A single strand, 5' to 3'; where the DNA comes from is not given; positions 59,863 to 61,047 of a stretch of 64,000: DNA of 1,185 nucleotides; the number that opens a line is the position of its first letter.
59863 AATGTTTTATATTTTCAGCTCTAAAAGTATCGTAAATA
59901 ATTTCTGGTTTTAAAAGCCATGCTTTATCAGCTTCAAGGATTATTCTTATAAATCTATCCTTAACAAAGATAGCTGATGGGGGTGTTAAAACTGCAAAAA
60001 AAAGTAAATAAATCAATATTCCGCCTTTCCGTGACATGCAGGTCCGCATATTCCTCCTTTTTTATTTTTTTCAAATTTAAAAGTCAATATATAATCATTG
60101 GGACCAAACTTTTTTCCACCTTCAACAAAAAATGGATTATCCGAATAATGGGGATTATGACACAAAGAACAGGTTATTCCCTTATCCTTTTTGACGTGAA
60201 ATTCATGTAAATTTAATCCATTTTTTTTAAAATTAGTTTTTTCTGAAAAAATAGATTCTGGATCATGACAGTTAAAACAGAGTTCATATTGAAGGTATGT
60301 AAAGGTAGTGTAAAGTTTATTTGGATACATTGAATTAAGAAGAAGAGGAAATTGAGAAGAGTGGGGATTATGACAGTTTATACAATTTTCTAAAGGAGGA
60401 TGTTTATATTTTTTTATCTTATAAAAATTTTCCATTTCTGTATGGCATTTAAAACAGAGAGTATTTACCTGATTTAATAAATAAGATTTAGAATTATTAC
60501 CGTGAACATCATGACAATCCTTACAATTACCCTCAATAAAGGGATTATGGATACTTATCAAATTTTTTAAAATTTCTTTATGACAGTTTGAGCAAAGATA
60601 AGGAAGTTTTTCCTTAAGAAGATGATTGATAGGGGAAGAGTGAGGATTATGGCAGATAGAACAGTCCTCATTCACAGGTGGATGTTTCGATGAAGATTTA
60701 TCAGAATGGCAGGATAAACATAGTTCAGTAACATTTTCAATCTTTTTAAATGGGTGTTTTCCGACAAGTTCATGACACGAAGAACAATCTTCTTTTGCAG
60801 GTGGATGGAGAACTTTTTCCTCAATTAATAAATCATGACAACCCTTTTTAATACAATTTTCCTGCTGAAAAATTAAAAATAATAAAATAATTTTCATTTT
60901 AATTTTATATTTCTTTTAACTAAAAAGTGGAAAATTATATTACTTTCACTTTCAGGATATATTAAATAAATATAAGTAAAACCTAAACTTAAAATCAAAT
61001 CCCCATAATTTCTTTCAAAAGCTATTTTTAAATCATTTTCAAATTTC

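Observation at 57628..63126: Porin-cytochrome-type extracellular electron transfer gene cluster (tetraheme, porin-like barrel, ~10-heme, 8-heme, 7-heme, NHL propeller)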

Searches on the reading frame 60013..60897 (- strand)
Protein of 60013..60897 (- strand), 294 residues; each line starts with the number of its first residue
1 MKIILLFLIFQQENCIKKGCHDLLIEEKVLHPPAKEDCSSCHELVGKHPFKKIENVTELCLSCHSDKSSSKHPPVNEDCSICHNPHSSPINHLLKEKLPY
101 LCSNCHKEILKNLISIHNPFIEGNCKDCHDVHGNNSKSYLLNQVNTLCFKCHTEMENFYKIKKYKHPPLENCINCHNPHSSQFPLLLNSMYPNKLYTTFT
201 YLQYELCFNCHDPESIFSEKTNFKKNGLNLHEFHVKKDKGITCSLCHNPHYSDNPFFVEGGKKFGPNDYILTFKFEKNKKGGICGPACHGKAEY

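Call 3: search_protein_families(library=pfam, proteins=[window:60013-60897:-], max_evalue=0.1)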
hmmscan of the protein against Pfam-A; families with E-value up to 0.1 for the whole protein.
window:60013-60897:- (294 aa): 5 families
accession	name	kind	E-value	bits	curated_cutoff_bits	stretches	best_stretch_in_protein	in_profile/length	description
PF09699.15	Paired_CXXCH_1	-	8.1e-40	134.7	20.6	5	72-108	1-38/41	Doubled CXXCH motif (Paired_CXXCH_1)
PF14537.11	Cytochrom_c3_2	-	1.1e-11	45.4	25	2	124-182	8-70/79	Cytochrome c3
PF14522.11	Cytochrome_C7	-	1.3e-10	41.4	24.8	3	122-177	13-67/67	Cytochrome c7 and related cytochrome c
PF22113.1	Mtrc-MtrF_II-IV_dom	-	1.5e-09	38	30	1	102-250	9-166/176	Outer membrane cytochrome MtrC/MtrF-like, domains II/IV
PF22678.1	Cytochrom_c_NrfB-like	-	0.00035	21.4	27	1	172-255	1-73/89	Cytochrome c-type protein NrfB-like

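Call 4: search_protein_families(library=ncbifam, proteins=[window:60013-60897:-], max_evalue=0.1)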
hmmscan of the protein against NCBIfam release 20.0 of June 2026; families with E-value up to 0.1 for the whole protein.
window:60013-60897:- (294 aa): 9 families
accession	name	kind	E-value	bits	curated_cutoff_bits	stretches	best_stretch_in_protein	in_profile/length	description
TIGR01905.1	paired_CXXCH_1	subfamily_domain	2.4e-33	113.8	25.2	5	117-156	1-40/41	doubled CXXCH domain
TIGR03508.1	decahem_SO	subfamily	7.4e-28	97.7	192.2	3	35-109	143-222/258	DmsE family decaheme c-type cytochrome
NF041028.1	decahem_GSU2203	exception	7.2e-26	91.1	325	3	33-108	169-254/317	GSU2203 family decaheme c-type cytochrome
NF045713.1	CxxCH_16_HmcA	equivalog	0.00027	19.7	400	1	58-179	112-236/541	sulfate respiration complex hexadecaheme cytochrome HmcA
TIGR03146.1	cyt_nit_nrfB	equivalog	0.0086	16.4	166.6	0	101-155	86-144/145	cytochrome c nitrite reductase pentaheme subunit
NF043011.1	CytC7_Geobact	equivalog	0.014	15.9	120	1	70-110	38-78/89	cytochrome c7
TIGR03153.1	cytochr_NrfH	equivalog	0.016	15.3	134.2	1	141-180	24-63/138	cytochrome c nitrite reductase small subunit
NF045722.1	c3_cytochr_TmcA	equivalog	0.039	13.8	114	0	102-156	60-114/125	acidic tetraheme cytochrome c3 TmcA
NF047727.1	4hemeCytCCctA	equivalog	0.044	13.9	180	0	147-181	59-92/109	tetraheme c-type cytochrome CctA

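Call 47: search_solved_structures(query=window:60013-60897:-, max_evalue=0.01, show_alignments=1)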
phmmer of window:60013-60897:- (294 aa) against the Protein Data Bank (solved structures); distinct sequences matched with E-value up to 0.01: 4.
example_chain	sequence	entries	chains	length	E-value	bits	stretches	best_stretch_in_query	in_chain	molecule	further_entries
6r2q_A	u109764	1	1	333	9.7e-15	58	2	55-137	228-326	Cystathionine beta-synthase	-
6qyc_A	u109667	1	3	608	7.4e-05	25.5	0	56-178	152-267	Decaheme c-type cytochrome, OmcA/MtrC family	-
6r2q_C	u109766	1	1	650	0.00015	24.5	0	56-178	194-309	Decaheme c-type cytochrome, OmcA/MtrC family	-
3sxq_A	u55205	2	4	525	0.006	19.2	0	147-213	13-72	Eight-heme nitrite reductase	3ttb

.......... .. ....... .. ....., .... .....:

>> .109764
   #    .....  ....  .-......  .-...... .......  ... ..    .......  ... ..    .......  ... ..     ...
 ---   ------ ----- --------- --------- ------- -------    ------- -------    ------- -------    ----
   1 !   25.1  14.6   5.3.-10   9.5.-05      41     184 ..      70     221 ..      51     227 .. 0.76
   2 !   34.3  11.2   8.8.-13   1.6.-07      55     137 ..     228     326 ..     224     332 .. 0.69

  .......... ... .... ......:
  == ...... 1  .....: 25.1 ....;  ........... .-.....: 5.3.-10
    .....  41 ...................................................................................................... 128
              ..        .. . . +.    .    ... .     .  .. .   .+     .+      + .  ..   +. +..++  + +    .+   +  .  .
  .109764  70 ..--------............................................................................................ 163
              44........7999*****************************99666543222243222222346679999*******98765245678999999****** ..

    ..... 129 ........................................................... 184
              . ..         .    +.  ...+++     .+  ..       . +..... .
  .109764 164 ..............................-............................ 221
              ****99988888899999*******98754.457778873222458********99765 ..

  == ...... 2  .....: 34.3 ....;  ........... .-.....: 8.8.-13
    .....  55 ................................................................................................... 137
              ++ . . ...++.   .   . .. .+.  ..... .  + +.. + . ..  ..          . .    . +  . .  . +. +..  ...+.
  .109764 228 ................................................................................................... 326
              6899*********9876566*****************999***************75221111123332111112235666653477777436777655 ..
